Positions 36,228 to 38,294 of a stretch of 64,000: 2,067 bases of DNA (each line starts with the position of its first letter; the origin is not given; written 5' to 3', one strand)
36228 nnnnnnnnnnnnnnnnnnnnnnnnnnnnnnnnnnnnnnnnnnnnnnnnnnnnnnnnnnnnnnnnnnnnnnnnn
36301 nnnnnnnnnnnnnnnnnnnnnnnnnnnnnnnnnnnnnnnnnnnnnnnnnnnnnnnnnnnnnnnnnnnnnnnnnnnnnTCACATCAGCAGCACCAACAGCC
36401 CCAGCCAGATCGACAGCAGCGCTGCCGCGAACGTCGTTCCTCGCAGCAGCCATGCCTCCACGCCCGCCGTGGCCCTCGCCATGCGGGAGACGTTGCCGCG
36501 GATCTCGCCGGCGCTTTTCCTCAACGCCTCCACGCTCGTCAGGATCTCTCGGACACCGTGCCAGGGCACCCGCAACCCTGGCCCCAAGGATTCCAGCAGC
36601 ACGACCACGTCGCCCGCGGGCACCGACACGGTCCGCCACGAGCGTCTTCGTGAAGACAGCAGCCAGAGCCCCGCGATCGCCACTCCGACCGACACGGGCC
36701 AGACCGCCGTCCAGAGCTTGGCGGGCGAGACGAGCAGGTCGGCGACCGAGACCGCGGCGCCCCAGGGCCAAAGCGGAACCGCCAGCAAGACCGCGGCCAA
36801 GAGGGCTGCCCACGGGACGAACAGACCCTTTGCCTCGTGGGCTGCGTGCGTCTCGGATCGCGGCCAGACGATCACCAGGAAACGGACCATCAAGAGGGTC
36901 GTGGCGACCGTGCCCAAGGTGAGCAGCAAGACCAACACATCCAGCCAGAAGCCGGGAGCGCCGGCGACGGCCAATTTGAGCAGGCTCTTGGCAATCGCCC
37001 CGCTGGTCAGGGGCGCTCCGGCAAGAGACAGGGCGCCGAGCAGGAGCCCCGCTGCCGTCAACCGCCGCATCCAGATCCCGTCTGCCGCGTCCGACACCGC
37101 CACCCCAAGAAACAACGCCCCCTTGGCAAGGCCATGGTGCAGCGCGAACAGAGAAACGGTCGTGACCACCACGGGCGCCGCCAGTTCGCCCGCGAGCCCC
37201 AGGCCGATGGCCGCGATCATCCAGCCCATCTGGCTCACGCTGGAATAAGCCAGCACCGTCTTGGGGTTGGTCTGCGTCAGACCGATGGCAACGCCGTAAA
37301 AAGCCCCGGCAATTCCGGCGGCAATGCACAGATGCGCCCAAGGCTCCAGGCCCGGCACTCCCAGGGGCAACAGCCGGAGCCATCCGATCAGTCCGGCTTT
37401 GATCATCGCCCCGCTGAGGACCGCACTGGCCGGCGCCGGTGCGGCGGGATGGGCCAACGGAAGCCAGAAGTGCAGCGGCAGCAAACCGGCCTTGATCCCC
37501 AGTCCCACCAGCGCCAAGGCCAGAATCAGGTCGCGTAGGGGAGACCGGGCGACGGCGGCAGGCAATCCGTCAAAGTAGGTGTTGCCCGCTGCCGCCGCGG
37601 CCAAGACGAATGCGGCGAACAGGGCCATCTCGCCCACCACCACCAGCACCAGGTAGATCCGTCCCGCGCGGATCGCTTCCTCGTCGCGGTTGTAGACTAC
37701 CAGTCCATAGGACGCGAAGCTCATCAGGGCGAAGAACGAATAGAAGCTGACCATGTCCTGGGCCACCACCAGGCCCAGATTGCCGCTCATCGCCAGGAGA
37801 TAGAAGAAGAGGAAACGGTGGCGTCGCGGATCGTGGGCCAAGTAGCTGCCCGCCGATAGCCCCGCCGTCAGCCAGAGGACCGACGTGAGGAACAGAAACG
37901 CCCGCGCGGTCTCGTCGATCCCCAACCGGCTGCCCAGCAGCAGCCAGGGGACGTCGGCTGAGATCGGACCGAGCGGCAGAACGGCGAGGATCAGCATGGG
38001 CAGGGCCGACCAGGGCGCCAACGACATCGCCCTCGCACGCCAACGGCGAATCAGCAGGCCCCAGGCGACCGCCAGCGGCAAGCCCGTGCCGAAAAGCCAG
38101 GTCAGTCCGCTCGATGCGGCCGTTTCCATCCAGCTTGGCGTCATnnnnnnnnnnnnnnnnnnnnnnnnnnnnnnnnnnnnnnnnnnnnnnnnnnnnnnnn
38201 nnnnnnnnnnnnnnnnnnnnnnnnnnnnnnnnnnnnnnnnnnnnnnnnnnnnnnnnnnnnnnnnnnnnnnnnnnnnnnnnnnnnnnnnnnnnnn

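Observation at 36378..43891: Permuted, Mbh-like Mrp antiporter cluster (E-F-G-DUF4040-MnhB-C-D-D-D) with three MrpD/NuoL-type pumps and no hydrogenase or catalytic subunits, headed by a tandem Usp gene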

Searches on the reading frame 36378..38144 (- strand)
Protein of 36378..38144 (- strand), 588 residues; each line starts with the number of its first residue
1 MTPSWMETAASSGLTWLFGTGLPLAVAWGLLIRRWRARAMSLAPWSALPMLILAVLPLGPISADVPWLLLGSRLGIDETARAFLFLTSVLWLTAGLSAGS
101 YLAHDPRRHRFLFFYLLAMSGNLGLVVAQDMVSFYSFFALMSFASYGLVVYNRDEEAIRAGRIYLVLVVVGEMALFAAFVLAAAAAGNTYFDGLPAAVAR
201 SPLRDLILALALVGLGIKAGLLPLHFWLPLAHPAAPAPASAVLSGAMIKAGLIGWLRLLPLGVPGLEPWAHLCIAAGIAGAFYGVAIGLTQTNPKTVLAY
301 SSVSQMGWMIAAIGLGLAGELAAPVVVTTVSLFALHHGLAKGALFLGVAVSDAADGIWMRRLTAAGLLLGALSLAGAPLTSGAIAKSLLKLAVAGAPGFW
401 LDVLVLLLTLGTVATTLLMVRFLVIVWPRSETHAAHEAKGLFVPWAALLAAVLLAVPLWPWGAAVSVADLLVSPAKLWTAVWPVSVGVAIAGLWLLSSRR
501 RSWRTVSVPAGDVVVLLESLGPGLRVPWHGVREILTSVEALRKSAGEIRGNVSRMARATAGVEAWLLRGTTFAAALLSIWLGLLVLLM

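Call 8: search_protein_families(library=pfam, max_evalue=0.01, proteins=[window:36378-38144:-])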
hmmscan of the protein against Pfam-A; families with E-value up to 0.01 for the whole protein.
window:36378-38144:- (588 aa): 2 families
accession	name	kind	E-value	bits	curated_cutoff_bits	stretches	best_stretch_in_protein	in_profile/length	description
PF00361.26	Proton_antipo_M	-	2.2e-40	139.2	21.5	1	128-404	1-286/294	NADH:quinone oxidoreductase/Mrp antiporter, TM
PF10125.14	NADHdeh_related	-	0.00019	21.4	27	1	121-214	80-174/218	NADH dehydrogenase I, subunit N related protein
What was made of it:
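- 36378..38144 (-): D3: divergent antiporter-like subunit (588 aa) with a NuoL/MrpA-N-like TM15 - amphipathic helix - TM16 tail. It lacks the TM5 Glu. Its last two ancestral codons were lost at a rearrangement junction. PF00361 (call 8).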

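Call 9: search_protein_families(library=ncbifam, max_evalue=0.01, proteins=[window:36378-38144:-])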
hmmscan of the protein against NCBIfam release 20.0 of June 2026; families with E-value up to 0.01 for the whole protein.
window:36378-38144:- (588 aa): 71 families (the best 25 are shown)
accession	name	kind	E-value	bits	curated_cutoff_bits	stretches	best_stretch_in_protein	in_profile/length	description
NF005086.0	PRK06521.1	equivalog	2.1e-52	178.5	667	1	66-460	68-492/669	hydrogenase 4 subunit B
NF005140.0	PRK06589.1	equivalog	4.9e-38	131.2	470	1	74-430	79-445/489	putative monovalent cation/H+ antiporter subunit D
NF009287.0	PRK12647.1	equivalog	1.1e-36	126.7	937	1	76-464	74-471/773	putative monovalent cation/H+ antiporter subunit A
NF006419.0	PRK08668.1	equivalog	5.1e-34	118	617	1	74-458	66-460/613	NADH dehydrogenase subunit M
NF006237.0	PRK08375.1-2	equivalog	7.2e-34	117.8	597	1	69-395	61-382/497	putative monovalent cation/H+ antiporter subunit D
NF006418.0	PRK08667.1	equivalog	2.5e-33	115.5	794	1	61-397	60-412/644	hydrogenase membrane subunit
TIGR01972.1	NDH_I_M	subfamily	1.8e-31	109.4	263.8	1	70-423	70-413/486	NADH-quinone oxidoreductase subunit M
NF009310.0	PRK12668.1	equivalog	1.9e-31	109.5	564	1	63-432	50-407/584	Na(+)/H(+) antiporter subunit D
NF006241.0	PRK08377.1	equivalog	2.9e-31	109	645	1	79-460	79-463/494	NADH dehydrogenase subunit N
NF009286.0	PRK12646.1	equivalog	1.1e-30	106.8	1063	1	61-456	58-484/800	DUF4040 family protein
NF009290.0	PRK12650.1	equivalog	1.5e-29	102.5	980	1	99-466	102-478/966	DUF4040 family protein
NF009308.0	PRK12665.1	equivalog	4.5e-29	101.4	585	1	110-438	116-445/531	Na+/H+ antiporter subunit D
NF006240.0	PRK08376.1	subfamily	1.7e-28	99.8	662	1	76-475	88-503/521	putative monovalent cation/H+ antiporter subunit D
NF009284.0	PRK12644.1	equivalog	3.9e-28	98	962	1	100-457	96-463/975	Na+/H+ antiporter subunit A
NF009288.0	PRK12648.1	equivalog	1.6e-27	96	1104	1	36-461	31-472/954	monovalent cation/H+ antiporter subunit A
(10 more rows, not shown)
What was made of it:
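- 36378..38144 (-): Best NCBIfam is HyfB (call 9).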

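Call 17: find_related_loci(query=window:36378-38144:-, collection=genome_contigs, flank=10000)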
Query window:36378-38144:- (588 aa) in genome_contigs; peptide patterns used: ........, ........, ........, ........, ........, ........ (x = any residue, [..] = any of these).
77 stretches matched a pattern; 12 encode a relative of the query (tblastn E <= 1e-3); 12 distinct loci.
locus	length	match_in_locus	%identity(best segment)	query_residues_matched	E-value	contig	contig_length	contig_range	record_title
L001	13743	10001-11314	52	40-466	1e-112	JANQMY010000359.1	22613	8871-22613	MAG: Alphaproteobacteria bacterium isolate PL25b_bin.64 k99_941008, whole genome shotgun sequence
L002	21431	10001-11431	51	36-518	5e-110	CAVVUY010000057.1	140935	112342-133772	MAG: uncultured Gammaproteobacteria bacterium isolate MFD02923.bin.2.39 genome assembly, contig: contig_54675, whole gen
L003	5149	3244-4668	46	68-551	5e-101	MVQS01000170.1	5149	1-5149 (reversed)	MAG: Syntrophaceae bacterium PtaB.Bin038 A4E67_contig000170, whole genome shotgun sequence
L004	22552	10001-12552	45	40-452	9e-79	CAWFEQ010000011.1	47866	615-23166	MAG: uncultured Gammaproteobacteria bacterium isolate MFD05684.bin.1.219 genome assembly, contig: contig_38751, whole ge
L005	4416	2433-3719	43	64-505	2e-75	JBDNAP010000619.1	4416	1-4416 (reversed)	MAG: Thiogranum sp. isolate SJRS4.bin.3 k97_1165266, whole genome shotgun sequence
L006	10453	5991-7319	43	42-505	8e-73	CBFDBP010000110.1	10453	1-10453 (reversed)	MAG TPA_asm: uncultured Gammaproteobacteria bacterium isolate SRR26215676_binner12_Refined_43 genome assembly, contig: E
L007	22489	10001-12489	45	42-431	3e-71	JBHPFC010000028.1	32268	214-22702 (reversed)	Pseudomonadota bacterium isolate SAG AM-311-I13 NODE_28_length_32268_cov_28.438798, whole genome shotgun sequence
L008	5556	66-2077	44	46-488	4e-71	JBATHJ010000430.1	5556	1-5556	MAG: Gammaproteobacteria bacterium isolate MFD10301_ilm_asm_bin16 k127_104860, whole genome shotgun sequence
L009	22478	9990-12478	46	55-431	2e-70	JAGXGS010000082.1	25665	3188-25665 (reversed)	MAG: Thiogranum sp. isolate LH_M44 k141_1225630, whole genome shotgun sequence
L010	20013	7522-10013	48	65-432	3e-69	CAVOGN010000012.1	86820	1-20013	MAG: uncultured Gammaproteobacteria bacterium isolate MFD09779.bin.2.82 genome assembly, contig: contig_56823, whole gen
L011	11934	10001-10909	46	140-452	6e-37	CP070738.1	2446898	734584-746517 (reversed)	MAG: Gammaproteobacteria bacterium isolate bin397 chromosome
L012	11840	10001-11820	49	48-391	1e-31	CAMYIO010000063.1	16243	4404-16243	MAG: uncultured Ectothiorhodospiraceae bacterium isolate FCS_Gamma_055 genome assembly, contig: scaffold_1953, whole gen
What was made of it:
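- Carriers include lineages such as Ectothiorhodospiraceae and Thiogranum (call 17), which I know as mostly saline or alkaline-habitat groups, and the haloalkalitolerant Ca.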

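Call 25: search_solved_structures(query=window:36378-38144:-, max_evalue=1e-10)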
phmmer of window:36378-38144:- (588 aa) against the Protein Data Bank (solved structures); distinct sequences matched with E-value up to 1e-10: 51.
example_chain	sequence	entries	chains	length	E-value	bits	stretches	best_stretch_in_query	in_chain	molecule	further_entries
6cfw_H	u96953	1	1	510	8.3e-27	97.1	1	83-480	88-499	Monovalent cation/H+ antiporter subunit D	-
6u8y_H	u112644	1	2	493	4.6e-22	81.5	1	71-464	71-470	NADH dehydrogenase subunit N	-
7qru_D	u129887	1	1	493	1.3e-21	80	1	74-474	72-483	Na+/H+ antiporter subunit D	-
6hum_F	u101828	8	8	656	1.9e-21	79.4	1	76-458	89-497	NADH dehydrogenase subunit 5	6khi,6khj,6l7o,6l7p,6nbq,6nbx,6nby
6z16_A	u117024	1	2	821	8.7e-20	74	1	94-459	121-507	Multisubunit Na+/H+ antiporter, A subunit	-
7qru_A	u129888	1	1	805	1.3e-18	70.1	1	59-403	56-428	Na+/H+ antiporter subunit A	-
6hum_B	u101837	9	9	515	1.9e-17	66.2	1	110-484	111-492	NAD(P)H-quinone oxidoreductase subunit 2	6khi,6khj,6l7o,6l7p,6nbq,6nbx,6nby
6tjv_D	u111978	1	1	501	1.8e-16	63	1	64-408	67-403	NADH dehydrogenase subunit 4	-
8qby_N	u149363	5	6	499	6.3e-16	61.2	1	97-474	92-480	NADH-quinone oxidoreductase subunit N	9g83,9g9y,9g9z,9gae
3rko_N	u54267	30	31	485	1.7e-15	59.8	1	103-460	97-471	NADH-QUINONE OXIDOREDUCTASE SUBUNIT N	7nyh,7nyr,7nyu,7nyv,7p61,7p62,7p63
8e9g_L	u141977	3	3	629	4e-15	58.6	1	73-453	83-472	NADH-quinone oxidoreductase, L subunit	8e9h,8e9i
6z16_D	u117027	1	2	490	8.9e-15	57.4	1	78-449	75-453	Multisubunit Na+/H+ antiporter, D subunit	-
7eu3_F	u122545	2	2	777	1.5e-14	56.7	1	80-318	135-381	NAD(P)H-quinone oxidoreductase subunit F | NADH-plastoquinone oxidoreductase subunit 5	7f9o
6u8y_X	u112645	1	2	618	1.7e-14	56.5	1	78-489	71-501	NADH dehydrogenase subunit M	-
6hum_D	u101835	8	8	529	2.2e-14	56.2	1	72-457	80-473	NAD(P)H-quinone oxidoreductase chain 4 1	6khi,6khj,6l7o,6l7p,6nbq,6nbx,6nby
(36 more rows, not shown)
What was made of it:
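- On NuoL/MrpA-N/NdhF-type terminal antiporter-like subunit (for D3): By sequence D3 scores best to MbhH (call 25).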
